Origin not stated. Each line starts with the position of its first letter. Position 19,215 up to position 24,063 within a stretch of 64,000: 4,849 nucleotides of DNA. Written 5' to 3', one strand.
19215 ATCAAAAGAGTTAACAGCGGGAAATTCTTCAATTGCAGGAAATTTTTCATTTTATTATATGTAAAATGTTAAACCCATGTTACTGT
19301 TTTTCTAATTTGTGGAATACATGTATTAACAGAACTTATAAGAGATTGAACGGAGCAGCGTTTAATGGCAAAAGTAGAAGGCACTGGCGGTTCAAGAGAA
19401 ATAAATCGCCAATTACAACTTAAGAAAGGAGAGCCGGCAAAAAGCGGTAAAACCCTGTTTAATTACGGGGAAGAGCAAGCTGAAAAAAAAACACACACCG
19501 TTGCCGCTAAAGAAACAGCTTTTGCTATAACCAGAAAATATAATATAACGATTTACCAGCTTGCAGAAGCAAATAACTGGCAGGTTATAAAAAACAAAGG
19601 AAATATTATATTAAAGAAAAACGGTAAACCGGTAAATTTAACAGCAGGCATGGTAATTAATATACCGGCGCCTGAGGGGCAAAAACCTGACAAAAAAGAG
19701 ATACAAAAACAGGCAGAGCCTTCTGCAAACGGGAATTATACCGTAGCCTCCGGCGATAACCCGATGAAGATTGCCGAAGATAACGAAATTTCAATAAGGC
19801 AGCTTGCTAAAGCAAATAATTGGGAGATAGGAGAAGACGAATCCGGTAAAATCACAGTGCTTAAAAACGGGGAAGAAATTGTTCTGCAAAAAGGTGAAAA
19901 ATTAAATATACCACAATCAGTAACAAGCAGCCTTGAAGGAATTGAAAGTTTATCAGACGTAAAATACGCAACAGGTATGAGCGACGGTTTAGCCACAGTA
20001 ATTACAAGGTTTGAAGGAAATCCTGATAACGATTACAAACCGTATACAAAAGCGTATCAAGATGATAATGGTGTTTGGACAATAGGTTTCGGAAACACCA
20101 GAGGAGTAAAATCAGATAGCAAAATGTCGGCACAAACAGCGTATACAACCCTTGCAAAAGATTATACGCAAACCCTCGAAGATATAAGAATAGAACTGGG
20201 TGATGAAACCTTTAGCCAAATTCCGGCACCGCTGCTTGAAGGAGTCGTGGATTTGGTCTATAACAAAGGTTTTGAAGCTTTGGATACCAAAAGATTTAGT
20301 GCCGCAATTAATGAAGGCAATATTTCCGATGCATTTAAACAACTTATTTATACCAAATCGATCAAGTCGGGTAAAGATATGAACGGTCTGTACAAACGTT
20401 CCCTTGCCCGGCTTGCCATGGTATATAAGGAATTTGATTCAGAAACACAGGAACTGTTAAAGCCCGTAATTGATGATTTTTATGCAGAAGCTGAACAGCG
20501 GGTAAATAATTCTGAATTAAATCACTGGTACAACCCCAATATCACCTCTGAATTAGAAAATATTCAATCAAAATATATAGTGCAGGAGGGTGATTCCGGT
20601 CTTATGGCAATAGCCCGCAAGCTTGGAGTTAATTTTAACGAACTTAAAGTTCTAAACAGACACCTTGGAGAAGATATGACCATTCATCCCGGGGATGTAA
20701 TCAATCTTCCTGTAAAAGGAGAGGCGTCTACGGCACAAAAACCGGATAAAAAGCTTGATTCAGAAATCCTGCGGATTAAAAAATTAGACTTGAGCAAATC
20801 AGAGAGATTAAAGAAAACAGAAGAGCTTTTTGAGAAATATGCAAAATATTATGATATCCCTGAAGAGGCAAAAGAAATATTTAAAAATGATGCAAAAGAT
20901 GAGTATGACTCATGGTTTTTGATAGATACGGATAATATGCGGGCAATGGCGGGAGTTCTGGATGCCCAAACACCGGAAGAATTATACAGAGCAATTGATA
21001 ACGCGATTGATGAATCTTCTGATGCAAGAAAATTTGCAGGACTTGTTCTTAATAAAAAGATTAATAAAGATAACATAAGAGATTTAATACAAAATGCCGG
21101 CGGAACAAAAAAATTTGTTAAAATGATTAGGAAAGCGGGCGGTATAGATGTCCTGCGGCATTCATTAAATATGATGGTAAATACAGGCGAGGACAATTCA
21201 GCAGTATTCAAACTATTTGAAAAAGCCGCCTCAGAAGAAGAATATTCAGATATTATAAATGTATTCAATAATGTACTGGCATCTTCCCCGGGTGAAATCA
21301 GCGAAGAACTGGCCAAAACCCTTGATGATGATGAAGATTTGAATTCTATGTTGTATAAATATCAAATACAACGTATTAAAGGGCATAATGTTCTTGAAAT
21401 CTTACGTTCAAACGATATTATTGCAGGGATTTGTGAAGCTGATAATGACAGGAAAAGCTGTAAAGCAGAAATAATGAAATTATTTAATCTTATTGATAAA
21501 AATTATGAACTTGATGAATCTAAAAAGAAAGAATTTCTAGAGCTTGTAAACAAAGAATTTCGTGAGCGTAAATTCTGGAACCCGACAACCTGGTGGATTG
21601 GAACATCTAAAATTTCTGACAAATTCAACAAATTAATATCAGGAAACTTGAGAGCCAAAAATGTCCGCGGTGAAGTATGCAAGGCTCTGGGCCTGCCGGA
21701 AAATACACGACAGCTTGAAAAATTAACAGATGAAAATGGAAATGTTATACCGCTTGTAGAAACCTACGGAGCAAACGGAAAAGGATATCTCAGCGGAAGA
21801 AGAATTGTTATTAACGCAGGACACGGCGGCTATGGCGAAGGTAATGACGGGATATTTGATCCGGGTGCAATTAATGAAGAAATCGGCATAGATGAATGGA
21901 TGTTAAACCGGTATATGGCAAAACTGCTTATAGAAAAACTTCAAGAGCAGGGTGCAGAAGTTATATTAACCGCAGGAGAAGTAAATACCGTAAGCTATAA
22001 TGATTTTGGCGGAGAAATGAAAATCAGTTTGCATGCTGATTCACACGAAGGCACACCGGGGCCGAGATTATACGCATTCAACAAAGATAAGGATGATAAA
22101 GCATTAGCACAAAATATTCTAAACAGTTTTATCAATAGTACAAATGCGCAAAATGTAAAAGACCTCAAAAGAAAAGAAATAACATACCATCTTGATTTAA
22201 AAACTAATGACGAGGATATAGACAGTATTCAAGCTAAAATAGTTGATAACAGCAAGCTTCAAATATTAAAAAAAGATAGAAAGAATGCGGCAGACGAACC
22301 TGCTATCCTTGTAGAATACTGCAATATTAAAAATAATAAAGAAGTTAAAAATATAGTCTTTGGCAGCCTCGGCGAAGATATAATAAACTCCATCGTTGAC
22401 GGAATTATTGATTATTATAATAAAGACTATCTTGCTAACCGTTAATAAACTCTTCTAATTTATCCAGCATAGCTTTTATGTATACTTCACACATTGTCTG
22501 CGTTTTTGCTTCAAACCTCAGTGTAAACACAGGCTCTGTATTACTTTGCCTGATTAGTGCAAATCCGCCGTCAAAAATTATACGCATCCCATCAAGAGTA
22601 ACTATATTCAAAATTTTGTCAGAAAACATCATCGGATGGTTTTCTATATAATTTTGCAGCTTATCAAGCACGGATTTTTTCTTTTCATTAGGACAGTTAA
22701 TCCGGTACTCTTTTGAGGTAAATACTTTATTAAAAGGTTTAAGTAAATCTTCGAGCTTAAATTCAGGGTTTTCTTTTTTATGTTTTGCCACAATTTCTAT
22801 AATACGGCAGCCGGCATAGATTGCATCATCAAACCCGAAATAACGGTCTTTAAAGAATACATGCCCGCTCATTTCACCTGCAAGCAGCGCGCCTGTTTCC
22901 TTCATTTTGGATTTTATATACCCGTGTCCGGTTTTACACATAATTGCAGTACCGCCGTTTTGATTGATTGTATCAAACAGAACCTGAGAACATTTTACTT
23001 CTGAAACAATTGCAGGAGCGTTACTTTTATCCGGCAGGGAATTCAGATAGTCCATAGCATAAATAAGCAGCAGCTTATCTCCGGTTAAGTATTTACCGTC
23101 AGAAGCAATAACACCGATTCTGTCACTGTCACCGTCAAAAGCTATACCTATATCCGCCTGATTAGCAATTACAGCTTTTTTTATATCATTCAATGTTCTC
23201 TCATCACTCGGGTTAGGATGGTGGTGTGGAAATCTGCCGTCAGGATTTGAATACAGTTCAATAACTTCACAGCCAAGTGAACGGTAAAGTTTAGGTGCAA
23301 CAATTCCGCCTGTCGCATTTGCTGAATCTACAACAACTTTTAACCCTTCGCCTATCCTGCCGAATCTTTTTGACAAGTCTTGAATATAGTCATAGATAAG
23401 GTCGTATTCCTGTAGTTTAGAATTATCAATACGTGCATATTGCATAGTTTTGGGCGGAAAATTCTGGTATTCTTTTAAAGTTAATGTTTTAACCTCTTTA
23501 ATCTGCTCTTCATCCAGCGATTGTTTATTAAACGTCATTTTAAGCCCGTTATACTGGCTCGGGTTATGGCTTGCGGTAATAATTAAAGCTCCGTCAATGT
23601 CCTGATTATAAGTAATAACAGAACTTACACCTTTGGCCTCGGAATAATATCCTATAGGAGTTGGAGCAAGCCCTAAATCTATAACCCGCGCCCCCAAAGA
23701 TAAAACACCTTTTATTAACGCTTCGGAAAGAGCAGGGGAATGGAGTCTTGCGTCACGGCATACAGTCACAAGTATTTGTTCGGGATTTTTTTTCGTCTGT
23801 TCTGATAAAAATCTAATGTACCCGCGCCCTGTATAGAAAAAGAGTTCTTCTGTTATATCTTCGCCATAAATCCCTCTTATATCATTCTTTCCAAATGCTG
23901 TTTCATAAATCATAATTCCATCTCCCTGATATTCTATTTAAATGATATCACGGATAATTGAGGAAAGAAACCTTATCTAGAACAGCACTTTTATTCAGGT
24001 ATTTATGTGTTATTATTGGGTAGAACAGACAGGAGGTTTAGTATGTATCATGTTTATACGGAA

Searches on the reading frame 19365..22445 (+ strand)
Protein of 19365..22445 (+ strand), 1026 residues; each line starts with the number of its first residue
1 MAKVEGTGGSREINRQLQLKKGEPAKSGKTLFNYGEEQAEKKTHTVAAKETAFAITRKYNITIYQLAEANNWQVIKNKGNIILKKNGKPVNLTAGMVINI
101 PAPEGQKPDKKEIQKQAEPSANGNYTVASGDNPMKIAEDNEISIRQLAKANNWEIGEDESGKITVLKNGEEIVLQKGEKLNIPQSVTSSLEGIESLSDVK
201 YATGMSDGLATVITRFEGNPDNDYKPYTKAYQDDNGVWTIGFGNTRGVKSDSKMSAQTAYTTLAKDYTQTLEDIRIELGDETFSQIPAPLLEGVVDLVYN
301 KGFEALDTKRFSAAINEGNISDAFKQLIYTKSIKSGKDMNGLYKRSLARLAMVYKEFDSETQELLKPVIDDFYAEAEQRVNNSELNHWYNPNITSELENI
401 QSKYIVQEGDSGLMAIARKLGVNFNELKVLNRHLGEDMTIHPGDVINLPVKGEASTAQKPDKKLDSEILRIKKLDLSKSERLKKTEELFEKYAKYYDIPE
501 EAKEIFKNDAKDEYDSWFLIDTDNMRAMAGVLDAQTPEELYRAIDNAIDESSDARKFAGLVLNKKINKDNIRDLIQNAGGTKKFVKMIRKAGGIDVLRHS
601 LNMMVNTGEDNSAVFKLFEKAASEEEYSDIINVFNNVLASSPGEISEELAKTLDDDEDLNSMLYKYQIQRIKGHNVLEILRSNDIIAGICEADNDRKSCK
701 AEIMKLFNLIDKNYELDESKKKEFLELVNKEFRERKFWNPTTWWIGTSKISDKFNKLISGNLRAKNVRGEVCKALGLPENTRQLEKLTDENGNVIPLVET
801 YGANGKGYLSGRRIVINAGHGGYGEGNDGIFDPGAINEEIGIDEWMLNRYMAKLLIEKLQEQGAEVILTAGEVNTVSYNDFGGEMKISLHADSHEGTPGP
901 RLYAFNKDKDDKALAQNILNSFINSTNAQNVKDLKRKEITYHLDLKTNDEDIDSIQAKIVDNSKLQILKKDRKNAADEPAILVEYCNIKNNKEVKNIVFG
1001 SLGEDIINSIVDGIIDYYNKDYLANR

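Call 8: search_protein_families(library=pfam, proteins=[window:19365-22445:+], max_evalue=0.1)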
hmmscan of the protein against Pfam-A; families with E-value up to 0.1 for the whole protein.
window:19365-22445:+ (1026 aa): 5 families
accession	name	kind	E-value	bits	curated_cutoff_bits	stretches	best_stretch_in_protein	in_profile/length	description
PF01476.26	LysM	-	8e-17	61.4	20.9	3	404-449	1-43/43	LysM domain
PF01520.23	Amidase_3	-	7.1e-15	55.9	27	1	814-1015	1-173/174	N-acetylmuramoyl-L-alanine amidase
PF00959.24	Phage_lysozyme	-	9.9e-15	55.4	22.3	1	228-347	8-123/125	Phage lysozyme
PF16850.11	Inhibitor_I66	-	0.034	14.5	27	0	67-129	41-102/146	Peptidase inhibitor I66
PF21621.3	MPI_cupin_dom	-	0.042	14.3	27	0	161-187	38-64/79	Mannose-6-phosphate isomerase, cupin domain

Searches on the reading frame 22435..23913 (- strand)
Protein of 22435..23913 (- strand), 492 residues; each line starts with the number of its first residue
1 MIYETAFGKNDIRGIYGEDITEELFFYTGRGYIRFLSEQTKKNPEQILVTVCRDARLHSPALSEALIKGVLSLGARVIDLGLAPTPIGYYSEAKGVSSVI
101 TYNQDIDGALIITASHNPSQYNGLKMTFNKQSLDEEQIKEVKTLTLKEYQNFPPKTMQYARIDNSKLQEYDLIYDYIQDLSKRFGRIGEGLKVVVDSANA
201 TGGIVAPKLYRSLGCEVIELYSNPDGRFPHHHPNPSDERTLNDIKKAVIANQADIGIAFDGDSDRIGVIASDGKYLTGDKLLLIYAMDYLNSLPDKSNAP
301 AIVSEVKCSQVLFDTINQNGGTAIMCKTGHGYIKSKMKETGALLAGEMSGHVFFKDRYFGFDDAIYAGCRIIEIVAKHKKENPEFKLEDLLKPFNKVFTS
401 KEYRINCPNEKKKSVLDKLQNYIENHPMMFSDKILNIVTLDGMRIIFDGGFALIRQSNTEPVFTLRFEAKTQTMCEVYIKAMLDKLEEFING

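Call 34: search_protein_families(library=pfam, proteins=[window:22435-23913:-], max_evalue=0.001)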
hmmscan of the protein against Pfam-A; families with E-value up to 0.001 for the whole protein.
window:22435-23913:- (492 aa): 4 families
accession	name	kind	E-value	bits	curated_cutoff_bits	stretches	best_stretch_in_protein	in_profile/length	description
PF02878.22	PGM_PMM_I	-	6e-26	91.2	22.5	1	6-149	3-135/138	Phosphoglucomutase/phosphomannomutase, alpha/beta/alpha domain I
PF02879.22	PGM_PMM_II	-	5.5e-25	88.3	29.3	1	175-273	2-103/103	Phosphoglucomutase/phosphomannomutase, alpha/beta/alpha domain II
PF02880.22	PGM_PMM_III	-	8.7e-24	84.3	20.7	1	278-381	2-103/115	Phosphoglucomutase/phosphomannomutase, alpha/beta/alpha domain III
PF00408.26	PGM_PMM_IV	-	6.6e-07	29.7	23.1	1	404-473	3-56/68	Phosphoglucomutase/phosphomannomutase, C-terminal domain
